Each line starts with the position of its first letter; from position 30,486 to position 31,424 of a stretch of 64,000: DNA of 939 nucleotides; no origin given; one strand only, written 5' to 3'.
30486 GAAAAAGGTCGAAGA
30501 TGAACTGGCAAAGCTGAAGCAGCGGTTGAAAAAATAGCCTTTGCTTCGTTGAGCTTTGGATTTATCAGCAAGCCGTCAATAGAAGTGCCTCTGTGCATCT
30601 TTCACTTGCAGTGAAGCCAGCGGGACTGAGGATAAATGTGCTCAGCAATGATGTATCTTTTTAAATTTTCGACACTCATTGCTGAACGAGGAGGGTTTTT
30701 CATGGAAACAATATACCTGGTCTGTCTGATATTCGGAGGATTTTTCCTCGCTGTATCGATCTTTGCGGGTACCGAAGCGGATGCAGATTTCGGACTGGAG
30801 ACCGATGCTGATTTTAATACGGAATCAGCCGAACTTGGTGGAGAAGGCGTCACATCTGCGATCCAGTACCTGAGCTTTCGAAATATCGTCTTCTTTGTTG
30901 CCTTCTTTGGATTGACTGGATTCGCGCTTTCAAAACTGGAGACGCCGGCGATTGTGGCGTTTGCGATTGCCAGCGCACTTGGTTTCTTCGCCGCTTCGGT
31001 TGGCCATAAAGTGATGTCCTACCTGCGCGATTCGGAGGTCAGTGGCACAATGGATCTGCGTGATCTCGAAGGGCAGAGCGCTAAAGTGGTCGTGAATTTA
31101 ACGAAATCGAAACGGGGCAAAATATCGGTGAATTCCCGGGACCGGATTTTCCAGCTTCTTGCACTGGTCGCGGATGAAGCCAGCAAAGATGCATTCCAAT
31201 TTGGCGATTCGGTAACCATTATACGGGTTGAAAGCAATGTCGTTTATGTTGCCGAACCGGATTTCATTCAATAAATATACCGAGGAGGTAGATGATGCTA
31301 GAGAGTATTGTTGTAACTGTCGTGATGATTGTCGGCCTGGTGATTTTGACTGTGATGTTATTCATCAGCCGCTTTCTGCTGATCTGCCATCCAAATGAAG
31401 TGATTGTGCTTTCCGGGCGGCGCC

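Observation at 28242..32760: Psp/Lia-like envelope stress island with NfeD-flotillin pair and an identifiable sigma-54 promoter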

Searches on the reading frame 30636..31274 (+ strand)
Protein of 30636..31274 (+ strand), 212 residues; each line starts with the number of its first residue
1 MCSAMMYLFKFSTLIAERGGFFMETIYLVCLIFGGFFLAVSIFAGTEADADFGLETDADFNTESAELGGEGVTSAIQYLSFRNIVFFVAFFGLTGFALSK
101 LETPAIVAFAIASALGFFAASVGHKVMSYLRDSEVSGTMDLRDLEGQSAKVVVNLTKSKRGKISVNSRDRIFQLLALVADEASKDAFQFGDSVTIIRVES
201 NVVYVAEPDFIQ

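Call 5: search_protein_families(library=pfam, proteins=[window:30636-31274:+], max_evalue=0.01)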
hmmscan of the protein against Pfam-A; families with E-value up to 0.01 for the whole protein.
window:30636-31274:+ (212 aa): 1 family
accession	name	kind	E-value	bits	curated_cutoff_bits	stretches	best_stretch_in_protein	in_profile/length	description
PF00335.26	Tetraspanin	-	0.0088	16.2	32.1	1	24-133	6-103/225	Tetraspanin family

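Call 6: search_protein_families(library=ncbifam, proteins=[window:30636-31274:+], max_evalue=1)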
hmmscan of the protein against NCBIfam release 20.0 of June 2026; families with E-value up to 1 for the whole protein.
window:30636-31274:+ (212 aa): 1 family
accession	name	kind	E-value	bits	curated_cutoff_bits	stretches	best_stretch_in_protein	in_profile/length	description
TIGR02744.1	TrbI_Ftype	equivalog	0.14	12.3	83.65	1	84-129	12-57/112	type-F conjugative transfer system protein TrbI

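Call 7: search_protein_families(library=pfam, proteins=[window:30699-31274:+], max_evalue=10)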
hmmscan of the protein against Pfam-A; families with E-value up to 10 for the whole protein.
window:30699-31274:+ (191 aa): 1 family
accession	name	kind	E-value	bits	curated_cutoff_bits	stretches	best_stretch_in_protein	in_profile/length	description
PF00335.26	Tetraspanin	-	0.0083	16.2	32.1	1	5-112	8-103/225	Tetraspanin family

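Call 19: find_homologous_proteins(query=window:30702-31274:+, max_evalue=0.001)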
Query window:30702-31274:+ (190 aa): 13 proteins with E <= 0.001 among 207 candidates.
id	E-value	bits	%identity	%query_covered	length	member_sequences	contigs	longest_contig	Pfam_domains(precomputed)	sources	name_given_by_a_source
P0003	5.1e-113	393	100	100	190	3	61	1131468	PF25842.1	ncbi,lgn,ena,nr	ncbi:MAG: hypothetical protein H6695_07905 [Deferribacteres bacterium]|nr:hypothetical protein [cand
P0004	5.3e-87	308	77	100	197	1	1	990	PF25842.1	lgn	-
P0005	1.8e-75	271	67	100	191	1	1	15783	-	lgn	-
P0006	2.1e-75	270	67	100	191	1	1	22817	-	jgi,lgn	jgi:membrane protein implicated in regulation of membrane protease activity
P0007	1.6e-72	261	64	99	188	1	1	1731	-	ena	-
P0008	2.3e-70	254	63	99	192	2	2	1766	-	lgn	-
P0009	6.1e-51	191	52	99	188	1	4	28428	PF25842.1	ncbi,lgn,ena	-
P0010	8.5e-45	171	46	99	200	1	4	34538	-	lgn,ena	-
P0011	2.3e-40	156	44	99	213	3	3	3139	PF25842.1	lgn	-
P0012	4.1e-35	139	41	99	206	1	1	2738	-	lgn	-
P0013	4.8e-35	139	39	99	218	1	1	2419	-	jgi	-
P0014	4.6e-34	136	40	99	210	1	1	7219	PF25842.1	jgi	jgi:hypothetical protein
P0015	1.4e-29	121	41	100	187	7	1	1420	-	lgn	-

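Call 20: search_solved_structures(query=window:30702-31274:+, max_evalue=10, show_alignments=2)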
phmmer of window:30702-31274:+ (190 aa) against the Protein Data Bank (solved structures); distinct sequences matched with E-value up to 10: 0.
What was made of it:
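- Tried and rejected: Sequence search of the NfeD-like protein against the PDB gave no hit (call 20).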

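Call 22: find_encoding_contigs(protein=P0010, flank=8000, max_places=1)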
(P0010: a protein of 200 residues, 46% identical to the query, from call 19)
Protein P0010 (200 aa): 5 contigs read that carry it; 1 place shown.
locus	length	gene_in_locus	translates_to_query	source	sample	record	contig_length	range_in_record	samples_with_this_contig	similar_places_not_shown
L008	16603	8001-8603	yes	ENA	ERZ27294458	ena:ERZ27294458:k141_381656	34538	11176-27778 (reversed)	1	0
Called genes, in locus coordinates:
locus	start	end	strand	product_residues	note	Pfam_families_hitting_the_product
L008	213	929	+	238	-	-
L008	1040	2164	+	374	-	PF12833:HTH_18, PF00165:HTH_AraC (weak)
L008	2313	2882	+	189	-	-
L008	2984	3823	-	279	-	PF13509:S1_2, PF17783:WHD_CvfB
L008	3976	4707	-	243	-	PF18916:Lycopene_cyc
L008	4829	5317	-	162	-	-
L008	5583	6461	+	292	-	PF00004:AAA (weak), PF00158:Sigma54_activat, PF01078:Mg_chelatase (weak), PF07724:AAA_2, PF07728:AAA_5, PF14532:Sigma54_activ_2, PF25601:AAA_lid_14, PF02954:HTH_8 (faint)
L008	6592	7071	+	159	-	PF13366:PDDEXK_3 (weak)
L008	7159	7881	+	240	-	PF04012:PspA_IM30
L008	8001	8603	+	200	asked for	-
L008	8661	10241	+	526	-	PF01145:Band_7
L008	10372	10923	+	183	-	PF13785:DUF4178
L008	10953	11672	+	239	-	-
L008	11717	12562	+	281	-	PF03994:DUF350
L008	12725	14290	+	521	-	PF01564:Spermine_synth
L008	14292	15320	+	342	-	PF00520:Ion_trans, PF00060:Lig_chan (faint), PF07885:Ion_trans_2, PF02254:TrkA_N (weak), PF22614:Slo-like_RCK, PF06241:Castor_Poll_mid (weak)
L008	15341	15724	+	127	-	PF00226:DnaJ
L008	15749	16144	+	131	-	PF10722:YbjN (weak), PF22550:CesT_Tir_1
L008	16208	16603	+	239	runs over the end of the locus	PF04012:PspA_IM30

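Call 23: find_encoding_contigs(protein=P0009, flank=8000, max_places=1)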
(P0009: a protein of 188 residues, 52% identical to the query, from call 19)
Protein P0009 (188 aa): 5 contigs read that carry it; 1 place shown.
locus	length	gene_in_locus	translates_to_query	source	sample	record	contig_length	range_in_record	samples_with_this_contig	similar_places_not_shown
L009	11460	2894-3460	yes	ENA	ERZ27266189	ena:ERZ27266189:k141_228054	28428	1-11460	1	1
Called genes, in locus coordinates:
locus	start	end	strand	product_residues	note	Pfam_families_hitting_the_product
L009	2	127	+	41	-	?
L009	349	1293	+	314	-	PF00158:Sigma54_activat, PF14532:Sigma54_activ_2, PF01078:Mg_chelatase (weak), PF07728:AAA_5, PF25601:AAA_lid_14, PF02954:HTH_8 (weak)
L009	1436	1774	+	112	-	PF13630:SdpI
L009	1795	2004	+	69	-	PF09855:Zn_ribbon_13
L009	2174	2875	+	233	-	PF04012:PspA_IM30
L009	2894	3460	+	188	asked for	PF25842:NfeD_TM (faint)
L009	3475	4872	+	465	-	PF01145:Band_7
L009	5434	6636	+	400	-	-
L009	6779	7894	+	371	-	PF04389:Peptidase_M28, PF01546:Peptidase_M20, PF05343:Peptidase_M42, PF07687:M20_dimer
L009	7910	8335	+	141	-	PF01479:S4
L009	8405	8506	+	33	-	-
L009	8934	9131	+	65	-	-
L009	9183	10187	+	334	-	PF01073:3Beta_HSD, PF01370:Epimerase, PF02719:Polysacc_synt_2 (faint), PF04321:RmlD_sub_bind, PF13460:NAD_binding_10, PF16363:GDP_Man_Dehyd, PF07993:NAD_binding_4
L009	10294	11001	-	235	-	PF00005:ABC_tran, PF02463:SMC_N (faint), PF13304:AAA_21 (faint)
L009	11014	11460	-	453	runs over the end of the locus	PF02321:OEP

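Call 24: find_encoding_contigs(protein=P0006, flank=8000, max_places=1)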
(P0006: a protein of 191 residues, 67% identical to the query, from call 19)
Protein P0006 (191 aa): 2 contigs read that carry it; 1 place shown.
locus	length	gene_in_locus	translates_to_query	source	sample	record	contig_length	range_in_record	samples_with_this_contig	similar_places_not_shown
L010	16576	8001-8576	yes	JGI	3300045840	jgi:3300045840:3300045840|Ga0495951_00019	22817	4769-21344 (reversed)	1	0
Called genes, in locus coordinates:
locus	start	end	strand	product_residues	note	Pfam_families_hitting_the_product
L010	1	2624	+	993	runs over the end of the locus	PF00128:Alpha-amylase, PF13860:FlgD_ig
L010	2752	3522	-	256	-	-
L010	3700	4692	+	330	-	PF00248:Aldo_ket_red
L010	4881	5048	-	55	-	-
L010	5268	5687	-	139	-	-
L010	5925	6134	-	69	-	-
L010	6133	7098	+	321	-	PF00158:Sigma54_activat, PF00493:MCM (faint), PF01078:Mg_chelatase (weak), PF14532:Sigma54_activ_2, PF00004:AAA (weak), PF07724:AAA_2 (faint), PF07728:AAA_5, PF25601:AAA_lid_14, +1 more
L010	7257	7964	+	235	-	PF04012:PspA_IM30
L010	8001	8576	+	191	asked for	-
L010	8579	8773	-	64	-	-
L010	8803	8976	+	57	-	-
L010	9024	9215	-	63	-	-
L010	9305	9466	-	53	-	PF00471:Ribosomal_L33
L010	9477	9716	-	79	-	PF00830:Ribosomal_L28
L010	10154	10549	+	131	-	-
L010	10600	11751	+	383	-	PF12038:QTMAN_N, PF00534:Glycos_transf_1, PF13692:Glyco_trans_1_4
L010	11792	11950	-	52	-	-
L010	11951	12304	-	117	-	-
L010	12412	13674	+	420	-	PF02812:ELFV_dehydrog_N, PF00208:ELFV_dehydrog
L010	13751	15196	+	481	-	PF13173:AAA_14, PF12802:MarR_2 (weak), PF13635:DUF4143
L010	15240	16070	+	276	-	PF00106:adh_short, PF08659:KR, PF13561:adh_short_C2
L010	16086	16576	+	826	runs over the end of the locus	PF02129:Peptidase_S15 (weak), PF00326:Peptidase_S9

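Call 25: find_encoding_contigs(protein=P0005, flank=8000, max_places=1)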
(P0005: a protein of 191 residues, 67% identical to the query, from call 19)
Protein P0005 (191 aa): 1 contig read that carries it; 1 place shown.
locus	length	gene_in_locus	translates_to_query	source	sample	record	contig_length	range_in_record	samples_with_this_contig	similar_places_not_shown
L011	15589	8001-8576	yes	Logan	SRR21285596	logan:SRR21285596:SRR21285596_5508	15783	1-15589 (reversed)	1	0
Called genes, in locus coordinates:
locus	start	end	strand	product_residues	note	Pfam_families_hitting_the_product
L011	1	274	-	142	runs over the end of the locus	PF00144:Beta-lactamase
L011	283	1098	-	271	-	PF00144:Beta-lactamase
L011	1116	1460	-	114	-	PF01740:STAS, PF13466:STAS_2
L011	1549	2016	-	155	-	PF13581:HATPase_c_2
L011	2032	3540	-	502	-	PF17200:sCache_2 (weak), PF08269:dCache_2, PF17201:Cache_3-Cache_2, PF00672:HAMP, PF07228:SpoIIE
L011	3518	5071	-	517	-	PF00158:Sigma54_activat, PF14532:Sigma54_activ_2, PF00004:AAA (weak), PF07728:AAA_5 (weak), PF25601:AAA_lid_14, PF02954:HTH_8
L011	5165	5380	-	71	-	PF10771:DUF2582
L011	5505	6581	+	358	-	PF00158:Sigma54_activat, PF14532:Sigma54_activ_2, PF01078:Mg_chelatase (weak), PF07724:AAA_2 (weak), PF07728:AAA_5 (weak), PF25601:AAA_lid_14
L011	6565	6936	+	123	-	-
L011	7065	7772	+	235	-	PF04012:PspA_IM30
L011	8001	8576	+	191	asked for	-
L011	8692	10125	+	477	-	PF01145:Band_7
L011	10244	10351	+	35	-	-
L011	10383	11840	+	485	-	PF01738:DLH (faint), PF02129:Peptidase_S15, PF00561:Abhydrolase_1, PF12697:Abhydrolase_6, PF00326:Peptidase_S9 (weak), PF12146:Hydrolase_4, PF08840:BAAT_C (weak)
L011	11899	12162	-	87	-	PF03966:Trm112p (weak)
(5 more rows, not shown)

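Call 26: find_encoding_contigs(protein=P0014, flank=8000, max_places=1)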
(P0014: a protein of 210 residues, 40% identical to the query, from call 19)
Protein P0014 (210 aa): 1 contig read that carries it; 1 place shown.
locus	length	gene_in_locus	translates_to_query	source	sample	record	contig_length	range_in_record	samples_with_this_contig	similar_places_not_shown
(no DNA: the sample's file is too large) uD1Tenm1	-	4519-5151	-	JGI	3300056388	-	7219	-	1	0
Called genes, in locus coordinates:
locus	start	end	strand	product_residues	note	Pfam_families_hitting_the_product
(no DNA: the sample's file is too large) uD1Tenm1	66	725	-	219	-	PF00005:ABC_tran, PF02463:SMC_N (faint), PF13304:AAA_21 (faint)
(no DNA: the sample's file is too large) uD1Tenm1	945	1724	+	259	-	PF01209:Ubie_methyltran, PF13489:Methyltransf_23, PF13847:Methyltransf_31, PF08241:Methyltransf_11, PF08242:Methyltransf_12, PF13649:Methyltransf_25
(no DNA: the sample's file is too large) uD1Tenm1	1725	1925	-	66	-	PF04248:NTP_transf_9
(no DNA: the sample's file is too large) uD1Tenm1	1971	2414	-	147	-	PF13622:4HBT_3, PF03061:4HBT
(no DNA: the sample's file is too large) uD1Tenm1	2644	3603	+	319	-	PF00158:Sigma54_activat, PF14532:Sigma54_activ_2, PF00493:MCM (weak), PF01078:Mg_chelatase (faint), PF00004:AAA (weak), PF07728:AAA_5, PF25601:AAA_lid_14, PF02954:HTH_8 (weak)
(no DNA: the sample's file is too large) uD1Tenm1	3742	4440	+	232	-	PF04012:PspA_IM30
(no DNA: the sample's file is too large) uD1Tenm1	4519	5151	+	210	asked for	PF25842:NfeD_TM (faint)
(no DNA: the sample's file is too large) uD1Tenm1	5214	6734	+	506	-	PF01145:Band_7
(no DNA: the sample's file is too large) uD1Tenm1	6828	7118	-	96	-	PF03626:COX4_pro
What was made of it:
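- Tried and rejected: It could be read only as a gene list, with no DNA (call 26).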

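Call 39: predict_structure(alignment_id=A2)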
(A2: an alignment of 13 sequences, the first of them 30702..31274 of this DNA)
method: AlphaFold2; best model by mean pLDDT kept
length: 190 residues; sequences in the alignment: 13
mean_pLDDT: 69.3   pTM: 0.39
mean pLDDT of the five models: 69.3, 64.1, 60.6, 49.3, 45.9
residues with pLDDT >= 90: 0; 70-90: 121; 50-70: 29; < 50: 40
segments of 3 or more residues with pLDDT < 50: 23-57, 112-116
pLDDT, mean of each block of 10 residues (from residue 1): 76 70 42 32 35 49 80 83 81 79 65 54 82 84 75 82 84 85 80
secondary structure, 60 per line:
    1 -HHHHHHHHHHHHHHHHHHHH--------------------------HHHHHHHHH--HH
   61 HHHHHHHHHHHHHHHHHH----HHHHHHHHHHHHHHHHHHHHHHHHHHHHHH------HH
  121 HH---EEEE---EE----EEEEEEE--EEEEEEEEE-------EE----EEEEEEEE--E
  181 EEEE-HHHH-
elements in order: H2-21 H48-56 H59-78 H83-112 H119-122 E126-129 E139-145 E148-156 E170-177 E180-184 H186-189
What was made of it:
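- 30702..31274 (+): nfeD-like gene (YuaF/YqiJ type), 190 aa: three TM helices, an acidic loop and a C-terminal OB-fold beta domain. AlphaFold model, pLDDT 69, with the TM helices and beta domain in 10-residue blocks averaging 75-85 (call 39).
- On NfeD family: Helices 2-21, 59-78 and 83-112 (call 39).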

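Call 44: find_related_loci(query=A2, collection=genome_contigs, flank=6000)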
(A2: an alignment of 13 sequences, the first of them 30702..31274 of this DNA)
Query A2 (190 aa) in genome_contigs; peptide patterns used: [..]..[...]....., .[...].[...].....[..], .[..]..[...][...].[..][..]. (x = any residue, [..] = any of these).
599 stretches matched a pattern (row limit reached: there are more); 24 encode a relative of the query (tblastn E <= 1e-3); 24 distinct loci.
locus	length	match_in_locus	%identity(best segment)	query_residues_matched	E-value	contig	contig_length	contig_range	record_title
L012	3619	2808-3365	52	1-189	2e-58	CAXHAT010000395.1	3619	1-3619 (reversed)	MAG TPA_asm: uncultured Deferribacteres bacterium isolate SRR12479933_maxbin2_2 genome assembly, contig: ERZ4874384.2933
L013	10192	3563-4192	43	1-189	2e-50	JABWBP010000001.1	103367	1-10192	MAG: Calditrichaceae bacterium isolate MAG_33 scaffold_142, whole genome shotgun sequence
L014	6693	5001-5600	46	1-189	4e-50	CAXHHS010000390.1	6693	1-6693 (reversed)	MAG TPA_asm: uncultured bacterium isolate SRR12479933_metabat2_5 genome assembly, contig: ERZ4874384.1025, whole genome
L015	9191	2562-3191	44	1-189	5e-49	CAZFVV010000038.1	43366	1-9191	MAG TPA_asm: uncultured Calditrichaceae bacterium isolate SRP329715_co1_261 genome assembly, contig: NODE_1113_length_43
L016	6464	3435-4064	44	1-189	2e-48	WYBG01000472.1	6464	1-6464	MAG: Deltaproteobacteria bacterium isolate PRO9 k127_468754, whole genome shotgun sequence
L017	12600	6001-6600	42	1-190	6e-40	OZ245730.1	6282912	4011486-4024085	MAG: Calditrichia bacterium isolate b0d004ed-fac9-4c7c-be48-ce0904fd85ed genome assembly, chromosome: 1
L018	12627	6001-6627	36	1-187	1e-38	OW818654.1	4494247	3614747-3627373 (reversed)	metagenome genome assembly, chromosome: 1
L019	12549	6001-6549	39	1-189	4e-31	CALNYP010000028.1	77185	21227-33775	MAG: uncultured bacterium isolate LOGT_bin.0176 genome assembly, contig: contig_26932, whole genome shotgun sequence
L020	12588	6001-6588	39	1-189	7e-28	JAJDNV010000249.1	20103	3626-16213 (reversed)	MAG: Acidobacteria bacterium isolate ALSabin.176 k141_887300, whole genome shotgun sequence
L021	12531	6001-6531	38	16-189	6e-26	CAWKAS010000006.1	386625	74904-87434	MAG: uncultured Acidobacteriota bacterium isolate MFD09779.bin.1.286 genome assembly, contig: contig_29021, whole genome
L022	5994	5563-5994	38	1-123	5e-25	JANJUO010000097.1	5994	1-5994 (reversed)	MAG: bacterium isolate RXS1_metabat.bin.37 RXS1_k141_78187, whole genome shotgun sequence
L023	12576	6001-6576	30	1-190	3e-21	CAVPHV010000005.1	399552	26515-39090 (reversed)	MAG: uncultured Acidimicrobiia bacterium isolate MFD09964.bin.1.311 genome assembly, contig: contig_25686, whole genome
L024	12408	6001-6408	32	55-190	1e-20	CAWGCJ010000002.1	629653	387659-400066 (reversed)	MAG: uncultured Acidimicrobiia bacterium isolate MFD03804.bin.2.108 genome assembly, contig: contig_304, whole genome sh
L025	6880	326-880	29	3-187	1e-18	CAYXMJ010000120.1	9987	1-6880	MAG TPA_asm: uncultured Acidimicrobiaceae bacterium isolate binchicken_co373_9 genome assembly, contig: NODE_2104_length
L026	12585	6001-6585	28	1-185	2e-17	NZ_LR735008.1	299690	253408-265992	Planktothrix paucivesiculata PCC 9631 isolate BBR_PRJEB10994, whole genome shotgun sequence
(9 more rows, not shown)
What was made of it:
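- Tried and rejected: The scan with the NfeD-like alignment worked (call 44).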

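Call 69: search_protein_families(library=pfam, proteins=[L008:6592-7071:+, L017:3583-4002:+, L017:4019-4552:+, L013:1981-2532:+, L009:1436-1774:+, L009:1795-2004:+, L014:3606-5000:+], max_evalue=0.01)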
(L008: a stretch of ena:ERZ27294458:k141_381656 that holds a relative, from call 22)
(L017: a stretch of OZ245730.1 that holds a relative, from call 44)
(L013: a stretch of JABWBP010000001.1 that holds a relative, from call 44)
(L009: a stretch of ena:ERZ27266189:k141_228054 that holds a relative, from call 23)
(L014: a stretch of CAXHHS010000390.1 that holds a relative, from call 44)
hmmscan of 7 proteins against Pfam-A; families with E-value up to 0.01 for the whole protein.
L008:6592-7071:+ (159 aa): 1 family
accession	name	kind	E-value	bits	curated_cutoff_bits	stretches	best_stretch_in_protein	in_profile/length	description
PF13366.12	PDDEXK_3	-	1.6e-07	32.1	22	1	39-143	4-108/117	PD-(D/E)XK nuclease superfamily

L017:3583-4002:+ (139 aa): 1 family
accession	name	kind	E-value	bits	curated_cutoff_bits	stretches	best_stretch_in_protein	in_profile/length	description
PF13366.12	PDDEXK_3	-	0.0014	19.4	22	1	21-120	6-108/117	PD-(D/E)XK nuclease superfamily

L017:4019-4552:+ (177 aa): 1 family
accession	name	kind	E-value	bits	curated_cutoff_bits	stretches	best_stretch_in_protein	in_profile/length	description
PF19638.4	DUF6141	-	0.00062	20.1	27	1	22-118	21-116/164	Family of unknown function (DUF6141)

L013:1981-2532:+ (183 aa): 4 families
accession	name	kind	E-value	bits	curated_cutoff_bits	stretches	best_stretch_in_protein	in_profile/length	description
PF19638.4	DUF6141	-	0.00062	20.1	27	1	10-175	7-160/164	Family of unknown function (DUF6141)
PF01757.29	Acyl_transf_3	-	0.0064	16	31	1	13-83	202-262/326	Acyltransferase domain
PF19744.4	DUF6232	-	0.0071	17.2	27.4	0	24-90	34-88/117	Family of unknown function (DUF6232)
PF04235.18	DUF418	-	0.0074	16.7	23.6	1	13-86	7-79/163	Protein of unknown function (DUF418)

L009:1436-1774:+ (112 aa): 1 family
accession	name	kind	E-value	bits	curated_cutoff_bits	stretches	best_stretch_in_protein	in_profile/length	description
PF13630.11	SdpI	-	1.8e-13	50.8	28.2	1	30-101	1-67/71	SdpI/YfhL protein family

L009:1795-2004:+ (69 aa): 3 families
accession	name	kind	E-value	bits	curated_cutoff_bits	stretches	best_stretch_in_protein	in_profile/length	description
PF09855.14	Zn_ribbon_13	-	2.9e-29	101.5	23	1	7-68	1-62/63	Nucleic-acid-binding protein containing Zn-ribbon domain (DUF2082)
PF07282.18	Cas12f1-like_TNB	-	0.00023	21.7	26.3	0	32-50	19-37/60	Cas12f1-like, TNB domain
PF03811.18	Zn_ribbon_InsA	-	0.005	17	26.1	0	41-55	5-19/35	InsA N-terminal domain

L014:3606-5000:+ (464 aa): 0 families
